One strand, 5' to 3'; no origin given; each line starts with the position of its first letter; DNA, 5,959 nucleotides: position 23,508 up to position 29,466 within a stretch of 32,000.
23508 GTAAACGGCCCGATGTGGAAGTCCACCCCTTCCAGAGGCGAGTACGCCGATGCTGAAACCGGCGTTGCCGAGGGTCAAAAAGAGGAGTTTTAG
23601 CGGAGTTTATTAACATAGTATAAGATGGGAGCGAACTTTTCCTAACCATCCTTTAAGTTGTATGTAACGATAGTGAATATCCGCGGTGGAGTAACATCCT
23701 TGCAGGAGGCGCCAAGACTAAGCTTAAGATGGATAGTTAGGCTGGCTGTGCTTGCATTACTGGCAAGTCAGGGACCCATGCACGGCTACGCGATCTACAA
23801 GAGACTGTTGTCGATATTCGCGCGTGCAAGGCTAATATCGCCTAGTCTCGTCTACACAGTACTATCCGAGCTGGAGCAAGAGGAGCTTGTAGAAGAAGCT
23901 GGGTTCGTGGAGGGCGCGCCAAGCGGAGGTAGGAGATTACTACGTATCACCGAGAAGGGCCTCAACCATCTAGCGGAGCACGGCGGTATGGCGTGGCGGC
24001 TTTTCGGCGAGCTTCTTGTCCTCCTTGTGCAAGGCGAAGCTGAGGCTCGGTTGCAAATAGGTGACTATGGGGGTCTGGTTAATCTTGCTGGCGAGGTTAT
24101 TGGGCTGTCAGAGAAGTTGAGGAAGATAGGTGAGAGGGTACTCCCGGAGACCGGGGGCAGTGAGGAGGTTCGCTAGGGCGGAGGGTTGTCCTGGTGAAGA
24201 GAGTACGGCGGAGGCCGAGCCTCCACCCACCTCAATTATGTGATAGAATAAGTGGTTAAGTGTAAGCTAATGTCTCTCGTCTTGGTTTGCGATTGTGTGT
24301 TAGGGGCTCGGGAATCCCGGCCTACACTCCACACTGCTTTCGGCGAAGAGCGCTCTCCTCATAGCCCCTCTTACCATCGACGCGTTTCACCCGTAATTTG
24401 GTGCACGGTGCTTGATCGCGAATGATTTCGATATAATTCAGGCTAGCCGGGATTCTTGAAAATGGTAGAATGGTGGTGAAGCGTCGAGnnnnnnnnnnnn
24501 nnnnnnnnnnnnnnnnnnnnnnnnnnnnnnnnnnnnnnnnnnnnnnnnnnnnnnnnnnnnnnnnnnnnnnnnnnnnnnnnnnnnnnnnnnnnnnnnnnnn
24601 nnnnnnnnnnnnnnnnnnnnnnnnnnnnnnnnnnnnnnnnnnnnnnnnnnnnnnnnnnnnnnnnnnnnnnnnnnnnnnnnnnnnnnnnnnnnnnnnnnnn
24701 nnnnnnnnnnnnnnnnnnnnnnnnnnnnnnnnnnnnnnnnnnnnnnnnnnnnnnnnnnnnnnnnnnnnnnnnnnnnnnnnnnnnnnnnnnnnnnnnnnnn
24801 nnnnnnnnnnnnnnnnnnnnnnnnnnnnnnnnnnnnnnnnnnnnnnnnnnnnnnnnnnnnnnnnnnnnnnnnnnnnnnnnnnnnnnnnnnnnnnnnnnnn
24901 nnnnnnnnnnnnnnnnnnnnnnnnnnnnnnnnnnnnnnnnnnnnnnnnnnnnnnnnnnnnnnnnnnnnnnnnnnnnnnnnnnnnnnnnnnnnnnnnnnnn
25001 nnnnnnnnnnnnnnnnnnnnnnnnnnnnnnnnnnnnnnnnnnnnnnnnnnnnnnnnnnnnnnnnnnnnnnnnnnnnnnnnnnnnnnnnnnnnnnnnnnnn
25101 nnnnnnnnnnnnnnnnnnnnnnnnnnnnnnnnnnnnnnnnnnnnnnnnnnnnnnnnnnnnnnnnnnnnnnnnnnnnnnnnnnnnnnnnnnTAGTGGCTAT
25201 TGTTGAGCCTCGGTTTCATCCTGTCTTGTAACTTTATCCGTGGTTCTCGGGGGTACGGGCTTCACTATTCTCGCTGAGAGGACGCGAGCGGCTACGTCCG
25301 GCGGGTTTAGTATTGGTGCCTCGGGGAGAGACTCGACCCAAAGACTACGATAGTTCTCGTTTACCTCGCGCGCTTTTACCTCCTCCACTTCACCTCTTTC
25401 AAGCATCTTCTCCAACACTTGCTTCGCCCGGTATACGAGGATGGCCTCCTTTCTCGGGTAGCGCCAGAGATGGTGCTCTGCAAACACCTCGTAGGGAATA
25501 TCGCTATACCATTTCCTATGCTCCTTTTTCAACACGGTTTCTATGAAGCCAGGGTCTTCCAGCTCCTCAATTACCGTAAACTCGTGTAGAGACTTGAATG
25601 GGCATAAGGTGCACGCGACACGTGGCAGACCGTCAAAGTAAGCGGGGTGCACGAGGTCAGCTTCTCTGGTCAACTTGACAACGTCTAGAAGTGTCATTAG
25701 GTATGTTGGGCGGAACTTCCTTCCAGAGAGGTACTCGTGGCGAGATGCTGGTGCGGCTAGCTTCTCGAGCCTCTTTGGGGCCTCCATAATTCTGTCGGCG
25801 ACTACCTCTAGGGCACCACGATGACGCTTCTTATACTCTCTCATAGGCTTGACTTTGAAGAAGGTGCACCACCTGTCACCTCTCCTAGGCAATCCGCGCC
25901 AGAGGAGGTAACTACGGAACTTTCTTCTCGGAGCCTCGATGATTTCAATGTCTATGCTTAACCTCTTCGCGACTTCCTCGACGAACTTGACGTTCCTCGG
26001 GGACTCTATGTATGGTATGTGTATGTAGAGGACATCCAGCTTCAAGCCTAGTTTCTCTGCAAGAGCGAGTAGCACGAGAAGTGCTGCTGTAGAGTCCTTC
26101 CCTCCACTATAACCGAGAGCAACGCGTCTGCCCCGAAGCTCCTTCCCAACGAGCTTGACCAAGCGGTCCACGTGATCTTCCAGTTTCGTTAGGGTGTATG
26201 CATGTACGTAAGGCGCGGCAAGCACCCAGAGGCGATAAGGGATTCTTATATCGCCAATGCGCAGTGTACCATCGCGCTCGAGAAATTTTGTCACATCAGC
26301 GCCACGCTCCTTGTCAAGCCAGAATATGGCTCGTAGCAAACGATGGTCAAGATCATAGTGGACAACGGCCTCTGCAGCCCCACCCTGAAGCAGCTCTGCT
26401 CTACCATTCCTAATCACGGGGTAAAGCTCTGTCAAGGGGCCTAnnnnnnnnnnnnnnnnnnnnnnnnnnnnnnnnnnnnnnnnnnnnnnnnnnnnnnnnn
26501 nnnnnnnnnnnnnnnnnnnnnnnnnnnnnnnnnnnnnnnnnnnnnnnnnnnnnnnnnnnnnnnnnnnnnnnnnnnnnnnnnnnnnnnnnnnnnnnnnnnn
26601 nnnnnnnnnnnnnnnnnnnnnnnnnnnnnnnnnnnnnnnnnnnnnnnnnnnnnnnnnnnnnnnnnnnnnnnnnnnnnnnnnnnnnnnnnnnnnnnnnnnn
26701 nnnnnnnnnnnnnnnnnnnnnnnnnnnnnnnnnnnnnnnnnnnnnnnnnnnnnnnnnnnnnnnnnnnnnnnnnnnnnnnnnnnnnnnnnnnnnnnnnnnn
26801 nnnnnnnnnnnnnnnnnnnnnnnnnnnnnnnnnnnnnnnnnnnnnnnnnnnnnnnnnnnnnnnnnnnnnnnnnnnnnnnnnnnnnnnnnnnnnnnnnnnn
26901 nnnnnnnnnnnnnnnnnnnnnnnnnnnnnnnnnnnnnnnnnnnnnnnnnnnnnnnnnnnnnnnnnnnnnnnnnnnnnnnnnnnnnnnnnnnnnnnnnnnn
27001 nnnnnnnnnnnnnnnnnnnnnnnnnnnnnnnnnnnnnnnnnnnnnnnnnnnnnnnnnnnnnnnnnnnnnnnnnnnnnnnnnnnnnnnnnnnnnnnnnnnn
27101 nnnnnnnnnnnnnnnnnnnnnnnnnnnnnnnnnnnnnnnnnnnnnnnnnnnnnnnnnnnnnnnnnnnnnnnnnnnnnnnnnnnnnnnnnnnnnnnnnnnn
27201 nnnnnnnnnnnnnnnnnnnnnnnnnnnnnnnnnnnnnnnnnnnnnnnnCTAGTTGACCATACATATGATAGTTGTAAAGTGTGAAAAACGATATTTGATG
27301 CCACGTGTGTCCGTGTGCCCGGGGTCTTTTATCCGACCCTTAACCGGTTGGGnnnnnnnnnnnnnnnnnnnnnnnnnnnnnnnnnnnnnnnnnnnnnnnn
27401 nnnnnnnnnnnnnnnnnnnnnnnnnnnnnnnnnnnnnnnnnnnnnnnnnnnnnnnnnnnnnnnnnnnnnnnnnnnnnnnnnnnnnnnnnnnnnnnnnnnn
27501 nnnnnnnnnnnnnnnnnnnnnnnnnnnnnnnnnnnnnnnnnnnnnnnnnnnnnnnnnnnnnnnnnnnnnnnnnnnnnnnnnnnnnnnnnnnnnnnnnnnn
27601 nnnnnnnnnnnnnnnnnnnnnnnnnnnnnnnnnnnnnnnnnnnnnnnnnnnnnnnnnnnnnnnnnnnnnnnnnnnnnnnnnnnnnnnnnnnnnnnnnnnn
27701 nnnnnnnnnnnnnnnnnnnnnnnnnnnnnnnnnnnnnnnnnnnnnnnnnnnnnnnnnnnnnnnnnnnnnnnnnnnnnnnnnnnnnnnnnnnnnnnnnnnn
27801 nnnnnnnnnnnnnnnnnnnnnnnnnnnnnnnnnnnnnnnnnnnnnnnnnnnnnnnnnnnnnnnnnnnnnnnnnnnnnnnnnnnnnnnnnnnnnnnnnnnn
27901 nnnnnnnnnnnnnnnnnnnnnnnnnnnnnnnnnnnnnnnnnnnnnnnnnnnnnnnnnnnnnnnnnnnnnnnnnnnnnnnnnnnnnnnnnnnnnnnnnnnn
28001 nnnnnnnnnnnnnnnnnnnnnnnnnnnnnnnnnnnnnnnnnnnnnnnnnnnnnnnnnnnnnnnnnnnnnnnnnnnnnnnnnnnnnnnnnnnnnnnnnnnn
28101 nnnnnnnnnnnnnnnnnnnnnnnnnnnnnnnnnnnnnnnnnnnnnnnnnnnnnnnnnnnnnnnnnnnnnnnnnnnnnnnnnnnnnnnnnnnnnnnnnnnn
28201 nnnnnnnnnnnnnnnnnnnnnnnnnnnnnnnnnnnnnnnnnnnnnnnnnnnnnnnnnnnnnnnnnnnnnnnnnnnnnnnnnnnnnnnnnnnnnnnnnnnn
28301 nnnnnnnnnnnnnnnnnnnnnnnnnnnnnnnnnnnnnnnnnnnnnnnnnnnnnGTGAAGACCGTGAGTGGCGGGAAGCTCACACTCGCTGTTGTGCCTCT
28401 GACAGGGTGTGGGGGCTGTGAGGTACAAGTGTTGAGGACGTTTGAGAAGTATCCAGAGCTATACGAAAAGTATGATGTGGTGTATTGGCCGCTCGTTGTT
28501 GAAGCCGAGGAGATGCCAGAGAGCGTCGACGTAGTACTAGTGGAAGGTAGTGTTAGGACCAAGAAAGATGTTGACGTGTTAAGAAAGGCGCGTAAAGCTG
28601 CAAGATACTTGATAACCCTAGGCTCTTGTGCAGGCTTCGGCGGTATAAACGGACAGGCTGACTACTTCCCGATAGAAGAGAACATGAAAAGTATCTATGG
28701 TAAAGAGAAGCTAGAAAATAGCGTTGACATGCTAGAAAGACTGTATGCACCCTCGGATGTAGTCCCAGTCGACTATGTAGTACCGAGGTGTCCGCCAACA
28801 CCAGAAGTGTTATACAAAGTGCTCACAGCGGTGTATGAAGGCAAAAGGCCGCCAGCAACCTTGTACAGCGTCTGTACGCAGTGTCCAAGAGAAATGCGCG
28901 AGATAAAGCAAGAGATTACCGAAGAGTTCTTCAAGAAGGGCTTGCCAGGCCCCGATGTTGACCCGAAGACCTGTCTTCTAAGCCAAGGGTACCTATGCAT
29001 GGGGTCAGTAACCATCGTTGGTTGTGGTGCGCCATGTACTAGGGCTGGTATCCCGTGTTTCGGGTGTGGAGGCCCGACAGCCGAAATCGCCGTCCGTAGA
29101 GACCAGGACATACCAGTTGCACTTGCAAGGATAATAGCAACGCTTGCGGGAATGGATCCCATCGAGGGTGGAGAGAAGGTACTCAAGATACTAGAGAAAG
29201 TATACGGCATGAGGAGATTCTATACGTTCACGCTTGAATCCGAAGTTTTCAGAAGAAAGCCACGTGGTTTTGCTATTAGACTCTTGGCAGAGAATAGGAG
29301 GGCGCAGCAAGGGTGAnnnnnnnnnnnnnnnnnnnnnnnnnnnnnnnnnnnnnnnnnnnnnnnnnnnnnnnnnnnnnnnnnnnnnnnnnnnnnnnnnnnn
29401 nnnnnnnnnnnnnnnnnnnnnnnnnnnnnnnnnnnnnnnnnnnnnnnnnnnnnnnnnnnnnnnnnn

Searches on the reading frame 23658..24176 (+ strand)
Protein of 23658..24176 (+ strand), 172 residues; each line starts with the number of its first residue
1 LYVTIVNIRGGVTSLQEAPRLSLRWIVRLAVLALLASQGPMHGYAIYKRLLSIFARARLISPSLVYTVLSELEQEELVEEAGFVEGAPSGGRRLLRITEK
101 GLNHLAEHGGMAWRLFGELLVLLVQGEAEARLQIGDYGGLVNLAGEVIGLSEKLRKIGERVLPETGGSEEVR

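Call 49: search_protein_families(library=pfam, proteins=[window:23658-24176:+], max_evalue=0.0001)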
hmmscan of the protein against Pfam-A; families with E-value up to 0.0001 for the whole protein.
window:23658-24176:+ (172 aa): 1 family
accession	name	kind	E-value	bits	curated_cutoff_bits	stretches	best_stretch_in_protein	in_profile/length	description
PF03551.20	PadR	-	2.4e-10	40.7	27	1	31-106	1-74/75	Transcriptional regulator PadR-like family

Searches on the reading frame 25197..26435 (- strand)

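Call 49: search_protein_families(library=pfam, proteins=[window:25197-26435:-], max_evalue=0.0001)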
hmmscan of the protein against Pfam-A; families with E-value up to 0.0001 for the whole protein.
window:25197-26435:- (412 aa): 2 families
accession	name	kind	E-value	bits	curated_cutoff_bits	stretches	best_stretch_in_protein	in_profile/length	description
PF01507.26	PAPS_reduct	-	9.3e-10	39.2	22.5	1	105-279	2-173/175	Phosphoadenosine phosphosulfate reductase domain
PF01171.26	ATP_bind_3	-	2.3e-05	24.7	27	1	105-169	2-67/182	PP-loop family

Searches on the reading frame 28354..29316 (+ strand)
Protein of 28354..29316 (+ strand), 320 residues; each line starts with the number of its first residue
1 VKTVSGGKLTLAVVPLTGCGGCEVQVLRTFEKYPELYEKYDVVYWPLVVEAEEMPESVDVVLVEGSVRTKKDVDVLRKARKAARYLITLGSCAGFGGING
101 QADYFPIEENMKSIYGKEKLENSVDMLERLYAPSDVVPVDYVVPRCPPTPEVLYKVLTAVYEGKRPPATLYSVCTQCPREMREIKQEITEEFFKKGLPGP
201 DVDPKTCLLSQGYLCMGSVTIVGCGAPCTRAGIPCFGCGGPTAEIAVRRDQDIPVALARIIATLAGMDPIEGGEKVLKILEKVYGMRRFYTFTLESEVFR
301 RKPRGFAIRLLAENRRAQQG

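Call 49: search_protein_families(library=pfam, proteins=[window:28354-29316:+], max_evalue=0.0001)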
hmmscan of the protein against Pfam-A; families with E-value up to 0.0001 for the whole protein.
window:28354-29316:+ (320 aa): 1 family
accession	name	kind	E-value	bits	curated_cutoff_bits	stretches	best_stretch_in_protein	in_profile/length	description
PF01058.29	Oxidored_q6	-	3.5e-25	88.6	27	1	19-159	1-127/128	NADH ubiquinone oxidoreductase, 20 Kd subunit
